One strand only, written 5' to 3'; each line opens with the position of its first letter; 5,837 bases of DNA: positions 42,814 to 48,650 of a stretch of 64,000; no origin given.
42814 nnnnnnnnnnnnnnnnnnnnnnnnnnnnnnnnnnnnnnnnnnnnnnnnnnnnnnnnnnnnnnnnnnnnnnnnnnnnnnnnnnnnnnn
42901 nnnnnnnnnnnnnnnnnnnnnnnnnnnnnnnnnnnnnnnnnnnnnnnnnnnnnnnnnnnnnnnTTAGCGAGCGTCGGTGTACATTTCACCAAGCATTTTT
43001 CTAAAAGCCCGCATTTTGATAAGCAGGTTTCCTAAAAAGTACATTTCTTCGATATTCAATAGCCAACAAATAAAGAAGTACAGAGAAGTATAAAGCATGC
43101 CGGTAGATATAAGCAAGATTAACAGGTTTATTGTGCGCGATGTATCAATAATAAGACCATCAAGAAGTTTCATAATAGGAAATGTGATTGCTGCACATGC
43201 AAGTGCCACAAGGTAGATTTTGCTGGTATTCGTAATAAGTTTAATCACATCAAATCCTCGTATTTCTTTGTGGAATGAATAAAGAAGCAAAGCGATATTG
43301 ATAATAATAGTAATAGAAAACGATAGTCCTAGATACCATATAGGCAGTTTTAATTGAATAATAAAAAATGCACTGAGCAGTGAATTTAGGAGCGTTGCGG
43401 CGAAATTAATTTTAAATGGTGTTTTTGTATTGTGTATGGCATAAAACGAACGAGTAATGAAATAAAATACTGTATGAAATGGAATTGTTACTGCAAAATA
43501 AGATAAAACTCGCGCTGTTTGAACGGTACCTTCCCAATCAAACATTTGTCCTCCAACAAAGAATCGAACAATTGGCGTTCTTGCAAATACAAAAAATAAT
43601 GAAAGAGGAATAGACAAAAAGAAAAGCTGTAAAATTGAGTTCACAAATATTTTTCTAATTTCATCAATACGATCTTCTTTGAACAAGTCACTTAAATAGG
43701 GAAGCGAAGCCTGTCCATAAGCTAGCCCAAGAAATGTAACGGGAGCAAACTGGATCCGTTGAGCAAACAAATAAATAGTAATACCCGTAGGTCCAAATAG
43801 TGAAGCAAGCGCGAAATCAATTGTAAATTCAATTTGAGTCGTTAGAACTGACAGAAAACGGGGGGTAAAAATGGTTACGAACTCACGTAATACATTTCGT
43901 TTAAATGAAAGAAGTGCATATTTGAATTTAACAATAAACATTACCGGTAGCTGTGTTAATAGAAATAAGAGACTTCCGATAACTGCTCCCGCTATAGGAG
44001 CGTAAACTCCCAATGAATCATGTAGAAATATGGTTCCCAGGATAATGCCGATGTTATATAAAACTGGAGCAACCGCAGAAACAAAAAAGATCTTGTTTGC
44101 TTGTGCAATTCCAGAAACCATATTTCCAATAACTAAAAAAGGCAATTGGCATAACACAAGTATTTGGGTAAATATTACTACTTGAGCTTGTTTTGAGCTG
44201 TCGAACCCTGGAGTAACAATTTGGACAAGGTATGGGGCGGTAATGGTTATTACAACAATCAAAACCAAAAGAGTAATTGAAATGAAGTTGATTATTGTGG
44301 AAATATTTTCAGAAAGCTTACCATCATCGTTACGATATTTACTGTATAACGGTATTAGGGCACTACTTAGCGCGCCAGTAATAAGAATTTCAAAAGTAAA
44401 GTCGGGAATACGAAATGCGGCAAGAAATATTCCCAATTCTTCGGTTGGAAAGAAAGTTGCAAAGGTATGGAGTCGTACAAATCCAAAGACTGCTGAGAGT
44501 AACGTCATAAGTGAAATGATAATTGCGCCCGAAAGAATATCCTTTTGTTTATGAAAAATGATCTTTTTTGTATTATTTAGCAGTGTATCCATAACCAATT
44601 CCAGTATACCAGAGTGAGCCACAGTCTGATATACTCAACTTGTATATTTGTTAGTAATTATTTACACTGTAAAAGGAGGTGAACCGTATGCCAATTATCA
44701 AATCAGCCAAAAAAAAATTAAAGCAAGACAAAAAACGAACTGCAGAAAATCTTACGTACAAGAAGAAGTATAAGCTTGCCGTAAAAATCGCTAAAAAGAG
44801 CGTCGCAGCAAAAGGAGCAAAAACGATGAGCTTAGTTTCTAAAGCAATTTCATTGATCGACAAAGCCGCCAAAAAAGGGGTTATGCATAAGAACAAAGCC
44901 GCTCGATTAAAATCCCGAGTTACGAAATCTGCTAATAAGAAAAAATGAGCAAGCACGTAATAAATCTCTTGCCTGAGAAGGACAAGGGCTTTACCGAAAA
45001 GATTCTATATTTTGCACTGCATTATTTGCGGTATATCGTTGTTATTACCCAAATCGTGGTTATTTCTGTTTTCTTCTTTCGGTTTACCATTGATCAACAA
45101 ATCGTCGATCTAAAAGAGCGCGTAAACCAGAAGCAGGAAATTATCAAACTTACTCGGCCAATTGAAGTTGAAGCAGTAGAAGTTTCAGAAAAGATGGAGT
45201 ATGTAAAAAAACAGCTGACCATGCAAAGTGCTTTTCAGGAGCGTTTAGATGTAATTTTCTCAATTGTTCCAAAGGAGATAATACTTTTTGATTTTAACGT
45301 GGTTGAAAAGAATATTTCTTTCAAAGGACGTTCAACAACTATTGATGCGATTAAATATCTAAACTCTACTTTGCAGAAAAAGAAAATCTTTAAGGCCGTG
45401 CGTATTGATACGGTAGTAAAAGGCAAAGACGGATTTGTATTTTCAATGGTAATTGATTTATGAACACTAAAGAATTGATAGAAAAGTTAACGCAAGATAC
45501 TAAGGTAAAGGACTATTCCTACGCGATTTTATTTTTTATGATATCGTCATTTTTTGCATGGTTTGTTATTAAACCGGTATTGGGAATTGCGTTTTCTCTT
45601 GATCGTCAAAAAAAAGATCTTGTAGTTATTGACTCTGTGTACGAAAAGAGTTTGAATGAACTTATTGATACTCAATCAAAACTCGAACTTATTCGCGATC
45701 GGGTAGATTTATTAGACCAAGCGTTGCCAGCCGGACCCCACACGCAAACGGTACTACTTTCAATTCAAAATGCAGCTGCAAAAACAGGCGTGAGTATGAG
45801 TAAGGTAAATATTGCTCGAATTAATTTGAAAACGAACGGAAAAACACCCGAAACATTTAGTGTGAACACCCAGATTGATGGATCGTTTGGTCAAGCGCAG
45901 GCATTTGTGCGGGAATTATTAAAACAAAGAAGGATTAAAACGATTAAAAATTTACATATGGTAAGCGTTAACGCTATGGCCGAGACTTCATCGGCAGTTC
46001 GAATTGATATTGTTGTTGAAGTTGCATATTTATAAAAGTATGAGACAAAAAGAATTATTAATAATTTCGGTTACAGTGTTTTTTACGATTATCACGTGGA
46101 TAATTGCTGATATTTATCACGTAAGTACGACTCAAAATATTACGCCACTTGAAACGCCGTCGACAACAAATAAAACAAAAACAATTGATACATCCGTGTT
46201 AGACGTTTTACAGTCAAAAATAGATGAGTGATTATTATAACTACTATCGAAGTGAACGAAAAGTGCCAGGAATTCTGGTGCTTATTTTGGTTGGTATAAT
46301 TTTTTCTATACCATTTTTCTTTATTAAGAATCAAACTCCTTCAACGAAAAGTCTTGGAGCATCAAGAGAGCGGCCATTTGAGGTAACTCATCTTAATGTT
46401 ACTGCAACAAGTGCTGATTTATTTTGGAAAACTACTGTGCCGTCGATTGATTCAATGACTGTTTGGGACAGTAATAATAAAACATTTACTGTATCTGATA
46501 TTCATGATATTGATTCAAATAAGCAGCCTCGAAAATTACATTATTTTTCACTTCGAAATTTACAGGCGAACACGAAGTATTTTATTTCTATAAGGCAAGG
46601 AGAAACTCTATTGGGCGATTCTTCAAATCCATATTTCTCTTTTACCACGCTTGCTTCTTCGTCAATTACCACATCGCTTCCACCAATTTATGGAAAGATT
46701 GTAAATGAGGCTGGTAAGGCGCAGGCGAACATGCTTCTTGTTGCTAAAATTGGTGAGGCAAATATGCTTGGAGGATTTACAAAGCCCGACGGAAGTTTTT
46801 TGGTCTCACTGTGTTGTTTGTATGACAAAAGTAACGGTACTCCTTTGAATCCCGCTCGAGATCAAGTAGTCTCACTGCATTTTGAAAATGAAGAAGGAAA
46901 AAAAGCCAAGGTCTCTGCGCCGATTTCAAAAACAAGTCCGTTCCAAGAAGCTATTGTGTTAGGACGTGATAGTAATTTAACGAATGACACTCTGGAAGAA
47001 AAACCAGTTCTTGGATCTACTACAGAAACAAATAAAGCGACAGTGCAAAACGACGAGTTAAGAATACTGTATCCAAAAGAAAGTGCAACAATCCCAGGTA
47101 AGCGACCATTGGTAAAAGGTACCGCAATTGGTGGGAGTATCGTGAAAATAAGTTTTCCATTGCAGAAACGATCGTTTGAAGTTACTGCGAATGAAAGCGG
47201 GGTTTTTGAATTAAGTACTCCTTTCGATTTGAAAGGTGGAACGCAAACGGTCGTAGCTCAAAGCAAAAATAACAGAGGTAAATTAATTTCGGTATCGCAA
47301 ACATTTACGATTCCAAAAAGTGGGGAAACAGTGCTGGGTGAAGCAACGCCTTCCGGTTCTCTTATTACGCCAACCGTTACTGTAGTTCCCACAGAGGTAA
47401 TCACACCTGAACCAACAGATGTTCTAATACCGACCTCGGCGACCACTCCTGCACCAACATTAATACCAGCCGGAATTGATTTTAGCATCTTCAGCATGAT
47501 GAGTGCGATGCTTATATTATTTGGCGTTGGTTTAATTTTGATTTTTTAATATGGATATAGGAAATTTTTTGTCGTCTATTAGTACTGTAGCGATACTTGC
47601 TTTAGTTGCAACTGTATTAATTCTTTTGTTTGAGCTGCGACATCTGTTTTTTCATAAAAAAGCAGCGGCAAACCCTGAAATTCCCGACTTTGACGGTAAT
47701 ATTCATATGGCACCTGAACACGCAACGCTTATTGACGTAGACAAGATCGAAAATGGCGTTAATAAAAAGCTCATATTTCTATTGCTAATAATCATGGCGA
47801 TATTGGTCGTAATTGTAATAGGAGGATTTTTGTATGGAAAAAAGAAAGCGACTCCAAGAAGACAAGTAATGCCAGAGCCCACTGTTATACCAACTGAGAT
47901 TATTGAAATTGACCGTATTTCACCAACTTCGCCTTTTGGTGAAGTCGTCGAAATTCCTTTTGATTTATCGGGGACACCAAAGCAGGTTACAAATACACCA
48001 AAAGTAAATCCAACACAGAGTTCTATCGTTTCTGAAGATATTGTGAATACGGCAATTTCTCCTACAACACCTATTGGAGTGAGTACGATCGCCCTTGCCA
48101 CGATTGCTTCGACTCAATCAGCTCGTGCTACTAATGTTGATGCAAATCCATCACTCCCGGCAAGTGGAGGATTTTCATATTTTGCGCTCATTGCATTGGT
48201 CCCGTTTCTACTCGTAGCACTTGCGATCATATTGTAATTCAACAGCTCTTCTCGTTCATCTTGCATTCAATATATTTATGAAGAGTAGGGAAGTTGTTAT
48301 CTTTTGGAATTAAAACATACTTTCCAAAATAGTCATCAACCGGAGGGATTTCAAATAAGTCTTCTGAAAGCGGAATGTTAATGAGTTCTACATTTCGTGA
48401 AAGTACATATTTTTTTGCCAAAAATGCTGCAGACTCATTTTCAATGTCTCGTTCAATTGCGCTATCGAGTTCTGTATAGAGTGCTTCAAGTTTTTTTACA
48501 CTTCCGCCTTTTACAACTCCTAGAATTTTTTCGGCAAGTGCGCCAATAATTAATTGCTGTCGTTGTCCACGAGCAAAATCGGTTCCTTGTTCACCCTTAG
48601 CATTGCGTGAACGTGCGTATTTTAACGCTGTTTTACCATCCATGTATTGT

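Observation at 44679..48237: Ribosomal protein S20 gene is translationally coupled to an orphan PilN/PilO-like pair and three surface or membrane proteins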

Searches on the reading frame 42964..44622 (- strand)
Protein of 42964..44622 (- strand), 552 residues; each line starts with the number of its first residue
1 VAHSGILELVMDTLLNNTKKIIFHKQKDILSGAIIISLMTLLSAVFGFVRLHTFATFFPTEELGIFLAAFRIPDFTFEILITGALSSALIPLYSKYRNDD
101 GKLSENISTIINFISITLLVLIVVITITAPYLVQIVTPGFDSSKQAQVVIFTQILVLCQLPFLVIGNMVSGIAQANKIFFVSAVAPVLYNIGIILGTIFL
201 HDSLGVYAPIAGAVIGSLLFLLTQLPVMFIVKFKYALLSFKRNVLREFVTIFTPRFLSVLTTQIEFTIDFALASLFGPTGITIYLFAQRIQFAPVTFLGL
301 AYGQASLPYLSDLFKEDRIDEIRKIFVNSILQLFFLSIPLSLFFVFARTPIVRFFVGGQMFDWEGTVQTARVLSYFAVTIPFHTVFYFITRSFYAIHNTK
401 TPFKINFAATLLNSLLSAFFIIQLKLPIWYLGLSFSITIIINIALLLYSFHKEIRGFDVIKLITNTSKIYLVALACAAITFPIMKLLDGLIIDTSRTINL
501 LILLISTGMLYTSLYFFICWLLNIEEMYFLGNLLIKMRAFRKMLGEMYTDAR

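Call 91: search_protein_families(library=pfam, proteins=[window:42964-44622:-], max_evalue=0.00001)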
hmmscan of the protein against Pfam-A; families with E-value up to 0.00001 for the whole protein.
window:42964-44622:- (552 aa): 4 families
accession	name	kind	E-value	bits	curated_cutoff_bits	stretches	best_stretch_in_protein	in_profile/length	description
PF03023.19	MurJ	-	9.6e-66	222.7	27.4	1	57-481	5-431/451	Lipid II flippase MurJ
PF13440.11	Polysacc_synt_3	-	3.4e-11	43.4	23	2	55-136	203-283/293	Polysaccharide biosynthesis protein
PF01554.23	MatE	-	2.3e-10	40.8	24.9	1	254-417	1-159/161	MatE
PF01943.22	Polysacc_synt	-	3.5e-08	33.7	28.2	1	30-313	2-273/274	Polysaccharide biosynthesis protein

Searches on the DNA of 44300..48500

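Call 62: search_rna_families(source=window, start=44300, end=48500, threshold=evalue, max_evalue=1)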
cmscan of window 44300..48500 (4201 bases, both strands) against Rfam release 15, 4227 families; matches with E-value up to 1: 1.
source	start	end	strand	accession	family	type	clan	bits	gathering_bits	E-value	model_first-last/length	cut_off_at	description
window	45514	45587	-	RF01279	snoR53Y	Gene; snRNA; snoRNA; CD-box;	CL00080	26.9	43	0.073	1-76/76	no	Small nucleolar RNA snoR53Y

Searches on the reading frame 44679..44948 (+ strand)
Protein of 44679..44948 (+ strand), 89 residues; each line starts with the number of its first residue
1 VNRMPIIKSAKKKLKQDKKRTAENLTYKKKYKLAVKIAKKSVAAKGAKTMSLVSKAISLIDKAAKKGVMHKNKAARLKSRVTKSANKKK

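Call 4: search_protein_families(library=pfam, proteins=[window:44679-44948:+], max_evalue=1)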
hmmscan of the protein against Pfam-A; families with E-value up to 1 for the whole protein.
window:44679-44948:+ (89 aa): 2 families
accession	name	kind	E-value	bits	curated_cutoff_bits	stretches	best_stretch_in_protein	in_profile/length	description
PF01649.23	Ribosomal_S20p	-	3.3e-19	69.7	29.5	1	7-86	3-83/83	Ribosomal protein S20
PF08643.16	DUF1776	-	0.074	12.9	25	1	25-86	228-289/294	Fungal family of unknown function (DUF1776)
